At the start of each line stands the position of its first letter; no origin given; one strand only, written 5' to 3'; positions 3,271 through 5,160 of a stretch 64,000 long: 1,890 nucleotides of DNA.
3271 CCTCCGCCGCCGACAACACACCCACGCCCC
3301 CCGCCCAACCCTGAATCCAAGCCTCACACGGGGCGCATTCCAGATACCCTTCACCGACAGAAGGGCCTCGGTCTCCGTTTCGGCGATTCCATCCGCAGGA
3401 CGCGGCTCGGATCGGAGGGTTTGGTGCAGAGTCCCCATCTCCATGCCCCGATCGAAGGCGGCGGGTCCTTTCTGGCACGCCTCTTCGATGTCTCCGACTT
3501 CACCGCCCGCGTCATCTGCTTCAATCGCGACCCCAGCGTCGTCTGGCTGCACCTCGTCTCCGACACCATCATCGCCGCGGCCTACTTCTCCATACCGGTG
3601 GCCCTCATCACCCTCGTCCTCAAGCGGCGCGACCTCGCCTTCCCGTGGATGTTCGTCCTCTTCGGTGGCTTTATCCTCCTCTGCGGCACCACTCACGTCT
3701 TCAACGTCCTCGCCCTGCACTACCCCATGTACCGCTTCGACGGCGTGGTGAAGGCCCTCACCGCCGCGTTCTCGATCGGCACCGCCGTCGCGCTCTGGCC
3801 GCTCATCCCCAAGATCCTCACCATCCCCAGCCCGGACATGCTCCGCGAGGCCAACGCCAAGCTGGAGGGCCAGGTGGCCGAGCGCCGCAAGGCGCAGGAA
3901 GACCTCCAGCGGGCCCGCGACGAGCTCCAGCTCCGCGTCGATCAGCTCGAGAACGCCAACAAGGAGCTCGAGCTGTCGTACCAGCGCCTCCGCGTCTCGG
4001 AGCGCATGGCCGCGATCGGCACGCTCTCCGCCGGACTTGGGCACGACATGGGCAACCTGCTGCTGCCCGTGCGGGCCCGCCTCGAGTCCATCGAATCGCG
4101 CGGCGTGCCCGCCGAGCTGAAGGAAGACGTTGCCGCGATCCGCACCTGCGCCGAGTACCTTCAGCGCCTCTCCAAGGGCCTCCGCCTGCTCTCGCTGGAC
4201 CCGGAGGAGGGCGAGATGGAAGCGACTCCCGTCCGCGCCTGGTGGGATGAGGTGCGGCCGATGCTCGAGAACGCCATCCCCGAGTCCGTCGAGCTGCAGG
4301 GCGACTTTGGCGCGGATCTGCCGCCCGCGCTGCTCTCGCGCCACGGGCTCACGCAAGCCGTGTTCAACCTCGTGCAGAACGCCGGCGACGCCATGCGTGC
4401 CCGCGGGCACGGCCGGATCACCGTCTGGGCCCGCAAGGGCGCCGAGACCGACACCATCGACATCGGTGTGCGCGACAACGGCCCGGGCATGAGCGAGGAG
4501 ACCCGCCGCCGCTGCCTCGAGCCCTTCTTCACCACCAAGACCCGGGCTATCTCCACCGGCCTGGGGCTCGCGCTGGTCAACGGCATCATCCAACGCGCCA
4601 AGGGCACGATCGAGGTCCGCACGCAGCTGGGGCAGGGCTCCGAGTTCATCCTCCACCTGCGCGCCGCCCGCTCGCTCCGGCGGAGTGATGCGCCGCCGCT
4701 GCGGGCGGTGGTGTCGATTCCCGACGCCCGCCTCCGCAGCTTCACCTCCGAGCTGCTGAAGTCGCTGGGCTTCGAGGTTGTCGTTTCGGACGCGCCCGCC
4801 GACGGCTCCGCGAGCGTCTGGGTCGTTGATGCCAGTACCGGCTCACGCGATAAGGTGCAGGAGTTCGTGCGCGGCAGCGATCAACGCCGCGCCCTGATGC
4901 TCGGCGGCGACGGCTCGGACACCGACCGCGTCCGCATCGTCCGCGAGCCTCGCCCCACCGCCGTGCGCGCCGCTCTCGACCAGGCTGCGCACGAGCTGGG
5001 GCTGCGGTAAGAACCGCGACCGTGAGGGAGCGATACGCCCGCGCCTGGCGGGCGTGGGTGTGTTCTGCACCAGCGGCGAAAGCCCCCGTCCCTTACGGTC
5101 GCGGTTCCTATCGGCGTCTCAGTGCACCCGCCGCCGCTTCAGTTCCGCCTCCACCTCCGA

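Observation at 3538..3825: Histidine kinase with an ETR1-like ethylene-binding membrane module (Cu-ligand Cys and His conserved)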

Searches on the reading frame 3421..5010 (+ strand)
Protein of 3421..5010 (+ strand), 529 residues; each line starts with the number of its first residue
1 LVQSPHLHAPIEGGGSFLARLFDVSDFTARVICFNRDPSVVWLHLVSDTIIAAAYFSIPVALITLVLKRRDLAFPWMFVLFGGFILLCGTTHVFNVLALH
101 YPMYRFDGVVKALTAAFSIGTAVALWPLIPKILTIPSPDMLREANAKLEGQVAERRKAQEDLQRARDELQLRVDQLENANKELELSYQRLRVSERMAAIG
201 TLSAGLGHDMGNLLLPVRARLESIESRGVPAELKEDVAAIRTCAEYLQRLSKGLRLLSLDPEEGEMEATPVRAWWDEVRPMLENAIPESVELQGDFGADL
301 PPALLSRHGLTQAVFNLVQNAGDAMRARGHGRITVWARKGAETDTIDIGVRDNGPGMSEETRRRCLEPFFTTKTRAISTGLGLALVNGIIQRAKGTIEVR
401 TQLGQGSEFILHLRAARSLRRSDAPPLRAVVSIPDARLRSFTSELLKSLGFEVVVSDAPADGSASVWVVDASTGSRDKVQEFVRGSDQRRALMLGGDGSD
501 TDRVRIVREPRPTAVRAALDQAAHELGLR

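Call 3: search_protein_families(library=pfam, proteins=[window:3421-5010:+], max_evalue=1)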
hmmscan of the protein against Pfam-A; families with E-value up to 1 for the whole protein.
window:3421-5010:+ (529 aa): 7 families
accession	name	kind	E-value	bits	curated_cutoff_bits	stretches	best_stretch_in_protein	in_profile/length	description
PF25487.1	ETR1_N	-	9.4e-36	122.4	27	1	40-134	2-96/97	Ethylene receptor 1-like, N-terminal domain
PF02518.31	HATPase_c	-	1.9e-21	77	26.4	1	309-415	5-109/111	Histidine kinase-, DNA gyrase B-, and HSP90-like ATPase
PF11992.13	TgpA_N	-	0.0011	18.4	30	1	52-174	105-225/333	TgpA N-terminal domain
PF00512.31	HisKA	-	0.0081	16.6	26.9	1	200-258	3-61/66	His Kinase A (phospho-acceptor) domain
PF16515.11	HIP1_clath_bdg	-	0.012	16.4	28.8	1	141-181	4-44/99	Clathrin-binding domain of Huntingtin-interacting protein 1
PF13589.12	HATPase_c_3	-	0.013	15.9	25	1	311-367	4-55/137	Histidine kinase-, DNA gyrase B-, and HSP90-like ATPase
PF06810.17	Phage_scaffold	-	0.022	15.2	35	1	141-188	39-87/170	Phage capsid assembly scaffolding protein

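Call 4: search_protein_families(library=ncbifam, proteins=[window:3421-5010:+], max_evalue=1)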
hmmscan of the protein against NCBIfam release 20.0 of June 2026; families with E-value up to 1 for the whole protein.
window:3421-5010:+ (529 aa): 82 families (the best 25 are shown)
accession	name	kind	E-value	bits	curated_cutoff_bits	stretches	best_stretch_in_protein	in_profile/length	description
NF046026.1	HisKinCckACaul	equivalog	9.8e-35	119.8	1000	1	179-426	285-543/678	cell cycle histidine kinase CckA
NF010411.0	PRK13837.1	equivalog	1.4e-33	116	647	1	162-413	414-673/828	two-component system VirA-like sensor kinase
NF008468.0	PRK11360.1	equivalog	1.8e-33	115.8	646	1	188-417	385-610/616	two-component system sensor histidine kinase AtoS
NF052574.1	HisKinEspCMyxo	equivalog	1.2e-28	99.7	1200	1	188-423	406-645/785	serine histidine kinase EspC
NF052573.1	HisKinEspAMyxo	equivalog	4.1e-28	97.8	1400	1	188-438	373-635/755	serine histidine kinase EspA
NF038348.1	T2SS_HK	subfamily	2.2e-26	92.4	450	2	268-413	431-571/574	histidine kinase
NF010076.0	PRK13557.1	subfamily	1.9e-23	82.7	631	1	188-417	152-396/540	histidine kinase famiy protein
NF007688.0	PRK10364.1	equivalog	2.9e-23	82.4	479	1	188-416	229-452/460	two-component system sensor histidine kinase ZraS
NF046020.1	HisKinCckABruc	equivalog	4.8e-23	81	1000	1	188-413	469-705/868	cell cycle histidine kinase CckA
NF046044.1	PnpS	equivalog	1.5e-17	63.7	400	1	266-413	242-389/390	two-component system histidine kinase PnpS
TIGR02916.1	PEP_his_kin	equivalog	4.6e-17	61.8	300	1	174-413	451-678/679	XrtA/PEP-CTERM system histidine kinase PrsK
TIGR02956.1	TMAO_torS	equivalog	9.9e-15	53.7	676.5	1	271-436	539-702/967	TMAO reductase system sensor histidine kinase/response regulator TorS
NF008302.0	PRK11091.1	equivalog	3e-14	52.2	838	1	309-418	398-508/779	aerobic respiration two-component sensor histidine kinase ArcB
NF047466.1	hybrid_RR_LvrB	exception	8e-14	51.6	500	1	162-413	116-374/377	hybrid histidine kinase/response regulator LvrB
NF041947.1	LuxQ_Vibrio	equivalog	9.8e-14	50.2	1200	1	310-417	588-698/843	quorum-sensing autoinducer 2 sensor kinase/phosphatase LuxQ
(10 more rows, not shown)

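Call 5: find_homologous_proteins(query=window:3421-5010:+, max_evalue=0.001)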
Query window:3421-5010:+ (529 aa): 1191 proteins with E <= 0.001 among 8000 candidates; the best 120 are listed.
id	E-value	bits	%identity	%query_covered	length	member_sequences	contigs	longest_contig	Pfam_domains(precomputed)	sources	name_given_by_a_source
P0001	0.0e+0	1167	100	100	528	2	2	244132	PF02518.32,PF25487.2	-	-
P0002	9.2e-269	910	78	99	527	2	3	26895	PF02518.32,PF25487.2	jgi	-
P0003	1.2e-256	870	77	97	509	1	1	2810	PF02518.32,PF25487.2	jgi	jgi:signal transduction histidine kinase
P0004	3.1e-196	671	59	96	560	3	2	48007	PF02518.32,PF25487.2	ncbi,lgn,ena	-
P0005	1.0e-188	646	58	99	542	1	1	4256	PF02518.32,PF25487.2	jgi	jgi:signal transduction histidine kinase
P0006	7.6e-188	643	59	99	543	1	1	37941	PF02518.32,PF25487.2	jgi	jgi:signal transduction histidine kinase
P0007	5.5e-184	631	58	99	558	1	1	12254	PF02518.32,PF25487.2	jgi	jgi:signal transduction histidine kinase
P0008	4.0e-183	628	57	99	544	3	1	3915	PF02518.32,PF25487.2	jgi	jgi:signal transduction histidine kinase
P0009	2.0e-161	556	50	99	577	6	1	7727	PF02518.32,PF25487.2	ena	-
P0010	1.1e-153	531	50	98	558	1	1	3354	PF02518.32,PF25487.2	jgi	jgi:signal transduction histidine kinase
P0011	2.0e-151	523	47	98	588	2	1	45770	PF13581.13,PF02518.32,PF00512.32,PF25487.2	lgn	-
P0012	1.1e-143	498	50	97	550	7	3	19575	PF02518.32,PF25487.2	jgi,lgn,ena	-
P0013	8.3e-132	458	43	71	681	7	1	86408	PF08447.19,PF13426.14,PF08448.17,PF02518.32,PF00989.32,PF25487.2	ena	-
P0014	2.0e-130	454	43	65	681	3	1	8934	PF08447.19,PF13426.14,PF13188.14,PF08448.17,PF02518.32,PF00989.32,PF25487.2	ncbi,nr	ncbi:MAG: PAS domain S-box protein [Phycisphaerales bacterium]|nr:PAS domain S-box protein [Phycisph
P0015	4.4e-130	453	41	68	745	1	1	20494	PF08447.19,PF13426.14,PF13188.14,PF08448.17,PF02518.32,PF00989.32,PF25487.2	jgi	jgi:PAS domain S-box-containing protein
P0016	1.3e-106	375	46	68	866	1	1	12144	PF13596.13,PF08447.19,PF13426.14,PF13188.14,PF08448.17,PF02518.32,PF00989.32,PF25487.2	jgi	jgi:PAS domain S-box-containing protein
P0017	3.8e-105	370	45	76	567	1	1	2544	PF02518.32,PF25487.2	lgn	-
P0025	6.6e-98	347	49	64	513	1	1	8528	PF02518.32,PF00072.31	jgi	jgi:signal transduction histidine kinase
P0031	8.0e-93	330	44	70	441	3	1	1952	PF02518.32,PF00072.31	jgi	jgi:signal transduction histidine kinase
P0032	8.2e-93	330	47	64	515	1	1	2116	PF02518.32,PF00072.31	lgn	-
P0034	8.7e-91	323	48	68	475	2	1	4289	PF02518.32,PF00072.31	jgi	jgi:signal transduction histidine kinase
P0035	1.3e-90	322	44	70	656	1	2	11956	PF08447.19,PF13426.14,PF08448.17,PF02518.32,PF00072.31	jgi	jgi:PAS domain S-box-containing protein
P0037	3.0e-90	321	47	66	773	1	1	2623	PF08447.19,PF13426.14,PF13188.14,PF08448.17,PF02518.32,PF00989.32,PF00072.31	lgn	-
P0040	3.9e-89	318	44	70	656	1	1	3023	PF08447.19,PF13426.14,PF08448.17,PF02518.32,PF00072.31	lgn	-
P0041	5.5e-89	317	46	74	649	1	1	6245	PF13426.14,PF13188.14,PF08448.17,PF02518.32,PF00989.32,PF00072.31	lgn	-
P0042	5.6e-89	317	45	71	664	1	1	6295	PF08447.19,PF13426.14,PF08448.17,PF02518.32,PF00072.31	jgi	jgi:PAS domain S-box-containing protein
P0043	8.8e-89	316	47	66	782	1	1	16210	PF08447.19,PF13426.14,PF13188.14,PF08448.17,PF02518.32,PF00989.32,PF00072.31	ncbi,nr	ncbi:MAG: PAS domain S-box protein [Phycisphaerales bacterium]|nr:PAS domain S-box protein [Phycisph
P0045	2.2e-88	315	44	70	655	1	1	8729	PF08447.19,PF13426.14,PF08448.17,PF02518.32,PF00072.31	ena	-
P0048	3.9e-88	314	44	75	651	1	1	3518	PF08448.17,PF02518.32,PF00072.31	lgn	-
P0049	5.5e-88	314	46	72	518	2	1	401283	PF02518.32,PF00072.31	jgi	-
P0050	6.4e-88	314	49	63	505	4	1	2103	PF02518.32,PF00072.31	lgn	-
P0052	1.4e-87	313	46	69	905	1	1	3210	PF08447.19,PF13426.14,PF13188.14,PF08448.17,PF02518.32,PF00989.32,PF00072.31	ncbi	-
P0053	1.4e-87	313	44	71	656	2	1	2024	PF08448.17,PF02518.32,PF00072.31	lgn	-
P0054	1.6e-87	312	45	71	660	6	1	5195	PF08447.19,PF08448.17,PF02518.32,PF00072.31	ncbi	-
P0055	1.8e-87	312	46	70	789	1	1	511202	PF13596.13,PF08447.19,PF13426.14,PF13188.14,PF08448.17,PF02518.32,PF00989.32,PF00072.31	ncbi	-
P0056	2.8e-87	312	40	77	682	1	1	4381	PF02518.32,PF00989.32,PF00072.31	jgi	jgi:signal transduction histidine kinase/DNA-binding NarL/FixJ family response regulator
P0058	5.8e-87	310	45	70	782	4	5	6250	PF08447.19,PF13426.14,PF13188.14,PF08448.17,PF02518.32,PF00989.32,PF00072.31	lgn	-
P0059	6.3e-87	310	43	70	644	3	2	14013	PF08448.17,PF02518.32,PF00072.31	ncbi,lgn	-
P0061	9.9e-87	310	46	70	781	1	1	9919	PF08447.19,PF13426.14,PF13188.14,PF08448.17,PF02518.32,PF00989.32,PF00072.31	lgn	-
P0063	1.4e-86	309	45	74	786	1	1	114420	PF08447.19,PF13426.14,PF13188.14,PF08448.17,PF02518.32,PF00989.32,PF00072.31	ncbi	-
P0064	1.5e-86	309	48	64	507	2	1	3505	PF02518.32,PF00072.31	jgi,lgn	jgi:signal transduction histidine kinase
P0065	1.5e-86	309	45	64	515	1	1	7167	PF02518.32,PF00072.31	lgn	-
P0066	2.1e-86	309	46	66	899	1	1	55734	PF08447.19,PF13426.14,PF13188.14,PF08448.17,PF02518.32,PF00989.32,PF00072.31,PF14598.13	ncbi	-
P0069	2.7e-86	308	43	75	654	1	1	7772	PF08448.17,PF02518.32,PF00072.31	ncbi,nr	ncbi:MAG TPA: response regulator [Phycisphaerales bacterium]|nr:response regulator [Phycisphaerales 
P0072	5.0e-86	307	44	72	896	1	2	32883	PF08447.19,PF13426.14,PF13188.14,PF24820.2,PF08448.17,PF02518.32,PF00989.32,PF00072.31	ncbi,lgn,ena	-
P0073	6.7e-86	307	47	70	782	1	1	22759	PF08447.19,PF13426.14,PF13188.14,PF08448.17,PF02518.32,PF00989.32,PF00072.31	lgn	-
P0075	2.2e-85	305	44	68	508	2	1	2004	PF02518.32,PF00072.31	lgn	-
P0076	2.4e-85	305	41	78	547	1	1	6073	PF02518.32,PF00512.32,PF00072.31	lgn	-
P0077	2.4e-85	305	40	73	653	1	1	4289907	PF13426.14,PF08448.17,PF02518.32,PF00072.31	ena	-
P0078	2.6e-85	305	43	73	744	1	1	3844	PF13185.13,PF01590.33,PF02518.32,PF00072.31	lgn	-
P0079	3.9e-85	304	45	70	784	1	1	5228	PF08447.19,PF13426.14,PF13188.14,PF08448.17,PF02518.32,PF00989.32,PF00072.31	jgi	jgi:PAS domain S-box-containing protein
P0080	5.3e-85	304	47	70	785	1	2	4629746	PF08447.19,PF13426.14,PF13188.14,PF08448.17,PF02518.32,PF00989.32,PF00072.31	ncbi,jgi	jgi:PAS domain S-box-containing protein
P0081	1.1e-84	303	44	70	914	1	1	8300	PF08447.19,PF13426.14,PF13188.14,PF08448.17,PF02518.32,PF00989.32,PF00072.31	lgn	-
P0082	1.3e-84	303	43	71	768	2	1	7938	PF08447.19,PF13426.14,PF13188.14,PF08448.17,PF02518.32,PF00989.32,PF00072.31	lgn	-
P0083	1.3e-84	303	41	76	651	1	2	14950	PF08448.17,PF02518.32,PF00072.31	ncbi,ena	-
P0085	1.4e-84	303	48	65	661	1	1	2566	PF08447.19,PF02518.32,PF00989.32,PF00072.31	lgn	-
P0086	1.4e-84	303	46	72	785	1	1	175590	PF08447.19,PF13426.14,PF13188.14,PF08448.17,PF02518.32,PF00989.32,PF00072.31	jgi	jgi:PAS domain S-box-containing protein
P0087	1.9e-84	302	45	70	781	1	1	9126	PF08447.19,PF13426.14,PF13188.14,PF08448.17,PF02518.32,PF00989.32,PF00072.31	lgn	-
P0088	2.2e-84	302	45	68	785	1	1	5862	PF13596.13,PF08447.19,PF13426.14,PF13188.14,PF08448.17,PF02518.32,PF00989.32,PF00072.31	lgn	-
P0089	3.0e-84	302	47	66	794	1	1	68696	PF08447.19,PF13426.14,PF13188.14,PF08448.17,PF02518.32,PF00989.32,PF00072.31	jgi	jgi:PAS domain S-box-containing protein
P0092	4.3e-84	301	45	65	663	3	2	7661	PF08447.19,PF02518.32,PF00512.32,PF00072.31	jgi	jgi:PAS domain S-box-containing protein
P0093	4.3e-84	301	44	73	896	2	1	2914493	PF08447.19,PF13426.14,PF13188.14,PF08448.17,PF02518.32,PF00989.32,PF00072.31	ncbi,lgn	ncbi:MAG: PAS domain S-box protein [Phycisphaerales bacterium]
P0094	7.4e-84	300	44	68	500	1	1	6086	PF02518.32,PF00072.31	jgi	jgi:signal transduction histidine kinase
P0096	8.7e-84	300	48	65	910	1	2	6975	PF13596.13,PF08447.19,PF13426.14,PF13188.14,PF08448.17,PF02518.32,PF00989.32,PF00072.31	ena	-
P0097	1.4e-83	299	43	70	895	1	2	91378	PF13596.13,PF08447.19,PF13426.14,PF13188.14,PF08670.18,PF08448.17,PF02518.32,PF00989.32,PF00072.31,PF14598.13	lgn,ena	-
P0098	1.6e-83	299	46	63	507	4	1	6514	PF02518.32,PF00072.31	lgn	-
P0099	1.7e-83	299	45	70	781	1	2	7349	PF08447.19,PF13426.14,PF13188.14,PF08448.17,PF02518.32,PF00989.32,PF00072.31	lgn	-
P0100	1.7e-83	299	44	74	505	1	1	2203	PF02518.32,PF00072.31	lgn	-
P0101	1.9e-83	299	41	72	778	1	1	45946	PF13596.13,PF08447.19,PF13426.14,PF13188.14,PF08448.17,PF02518.32,PF00989.32,PF00072.31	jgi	jgi:PAS domain S-box-containing protein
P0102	1.9e-83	299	44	69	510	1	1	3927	PF02518.32,PF00072.31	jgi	jgi:signal transduction histidine kinase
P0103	2.0e-83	299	44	65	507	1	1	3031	PF02518.32,PF00072.31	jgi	jgi:signal transduction histidine kinase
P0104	3.6e-83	298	46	63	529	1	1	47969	PF02518.32,PF00072.31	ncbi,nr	ncbi:MAG: hybrid sensor histidine kinase/response regulator [Phycisphaerales bacterium]|nr:hybrid se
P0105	3.6e-83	298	43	70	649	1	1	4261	PF02518.32,PF00072.31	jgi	jgi:PAS domain S-box-containing protein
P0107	4.4e-83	298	46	63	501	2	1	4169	PF02518.32,PF00072.31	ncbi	-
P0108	4.9e-83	298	43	71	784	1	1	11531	PF08447.19,PF13426.14,PF08448.17,PF02518.32,PF00989.32,PF00072.31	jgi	jgi:PAS domain S-box-containing protein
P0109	5.2e-83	297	45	70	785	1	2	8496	PF08447.19,PF13426.14,PF13188.14,PF08448.17,PF02518.32,PF00989.32,PF00072.31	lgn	-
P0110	6.1e-83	297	43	78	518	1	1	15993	PF02518.32,PF00072.31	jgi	jgi:signal transduction histidine kinase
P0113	8.4e-83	297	43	70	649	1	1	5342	PF13426.14,PF08448.17,PF02518.32,PF00989.32,PF00072.31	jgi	jgi:PAS domain S-box-containing protein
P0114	9.8e-83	297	45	72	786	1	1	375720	PF08447.19,PF13426.14,PF13188.14,PF08448.17,PF02518.32,PF00989.32,PF00072.31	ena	-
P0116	1.3e-82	296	45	71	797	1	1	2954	PF08447.19,PF13426.14,PF13188.14,PF08448.17,PF02518.32,PF00989.32,PF00072.31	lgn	-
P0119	2.1e-82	295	42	74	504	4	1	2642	PF02518.32,PF00072.31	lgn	-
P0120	2.3e-82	295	41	70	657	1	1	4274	PF08447.19,PF08448.17,PF02518.32,PF00989.32,PF00072.31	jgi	-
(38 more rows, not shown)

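Call 6: search_solved_structures(query=window:3421-5010:+, max_evalue=0.01, show_alignments=2)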
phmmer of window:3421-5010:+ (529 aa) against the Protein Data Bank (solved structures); distinct sequences matched with E-value up to 0.01: 39.
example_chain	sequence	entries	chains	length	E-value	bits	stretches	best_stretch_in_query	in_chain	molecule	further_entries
5idj_A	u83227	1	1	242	5.5e-24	87.8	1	193-413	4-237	Histidine kinase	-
9jfj_A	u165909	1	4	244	1.8e-18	69.6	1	186-414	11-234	Sensor histidine kinase ZraS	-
5idm_A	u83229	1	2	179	7.7e-18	67.5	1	277-413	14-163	Cell cycle histidine kinase CckA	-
9p6i_A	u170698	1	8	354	5.1e-14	54.9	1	184-418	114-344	histidine kinase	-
3d36_A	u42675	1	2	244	1.1e-13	53.9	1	193-419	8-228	Sporulation kinase B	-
6qrj_A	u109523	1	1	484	7e-11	44.6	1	205-472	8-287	Hybrid kinase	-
4biu_A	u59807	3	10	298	1e-10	44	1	198-401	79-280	SENSOR PROTEIN CPXA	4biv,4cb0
4biw_A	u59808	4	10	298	1.2e-10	43.8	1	200-401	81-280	SENSOR PROTEIN CPXA | Sensor histidine kinase CpxA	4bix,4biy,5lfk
4biz_A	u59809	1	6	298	3.1e-10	42.4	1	229-401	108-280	SENSOR PROTEIN CPXA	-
8vc9_A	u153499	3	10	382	3e-09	39.2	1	161-412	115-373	Leptospira virulence regulator B (LvrB) | histidine kinase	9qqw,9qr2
4gcz_A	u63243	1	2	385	7.5e-09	37.9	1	184-416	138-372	Blue-light photoreceptor, Sensor protein fixL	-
8a3u_A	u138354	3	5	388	7.7e-09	37.8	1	184-416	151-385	Putative Sensory box protein,Sensor protein FixL | Putative Sensory box protein,Putative Sensory box protein,Sensor protein FixL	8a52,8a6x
8a7f_A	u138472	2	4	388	7.8e-09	37.8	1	184-416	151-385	Putative Sensory box protein,Sensor protein FixL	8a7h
3a0r_A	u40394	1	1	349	8.6e-09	37.7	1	190-395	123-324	Sensor protein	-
4cti_A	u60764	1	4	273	8.6e-09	37.7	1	183-403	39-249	OSMOLARITY SENSOR PROTEIN ENVZ, AF1503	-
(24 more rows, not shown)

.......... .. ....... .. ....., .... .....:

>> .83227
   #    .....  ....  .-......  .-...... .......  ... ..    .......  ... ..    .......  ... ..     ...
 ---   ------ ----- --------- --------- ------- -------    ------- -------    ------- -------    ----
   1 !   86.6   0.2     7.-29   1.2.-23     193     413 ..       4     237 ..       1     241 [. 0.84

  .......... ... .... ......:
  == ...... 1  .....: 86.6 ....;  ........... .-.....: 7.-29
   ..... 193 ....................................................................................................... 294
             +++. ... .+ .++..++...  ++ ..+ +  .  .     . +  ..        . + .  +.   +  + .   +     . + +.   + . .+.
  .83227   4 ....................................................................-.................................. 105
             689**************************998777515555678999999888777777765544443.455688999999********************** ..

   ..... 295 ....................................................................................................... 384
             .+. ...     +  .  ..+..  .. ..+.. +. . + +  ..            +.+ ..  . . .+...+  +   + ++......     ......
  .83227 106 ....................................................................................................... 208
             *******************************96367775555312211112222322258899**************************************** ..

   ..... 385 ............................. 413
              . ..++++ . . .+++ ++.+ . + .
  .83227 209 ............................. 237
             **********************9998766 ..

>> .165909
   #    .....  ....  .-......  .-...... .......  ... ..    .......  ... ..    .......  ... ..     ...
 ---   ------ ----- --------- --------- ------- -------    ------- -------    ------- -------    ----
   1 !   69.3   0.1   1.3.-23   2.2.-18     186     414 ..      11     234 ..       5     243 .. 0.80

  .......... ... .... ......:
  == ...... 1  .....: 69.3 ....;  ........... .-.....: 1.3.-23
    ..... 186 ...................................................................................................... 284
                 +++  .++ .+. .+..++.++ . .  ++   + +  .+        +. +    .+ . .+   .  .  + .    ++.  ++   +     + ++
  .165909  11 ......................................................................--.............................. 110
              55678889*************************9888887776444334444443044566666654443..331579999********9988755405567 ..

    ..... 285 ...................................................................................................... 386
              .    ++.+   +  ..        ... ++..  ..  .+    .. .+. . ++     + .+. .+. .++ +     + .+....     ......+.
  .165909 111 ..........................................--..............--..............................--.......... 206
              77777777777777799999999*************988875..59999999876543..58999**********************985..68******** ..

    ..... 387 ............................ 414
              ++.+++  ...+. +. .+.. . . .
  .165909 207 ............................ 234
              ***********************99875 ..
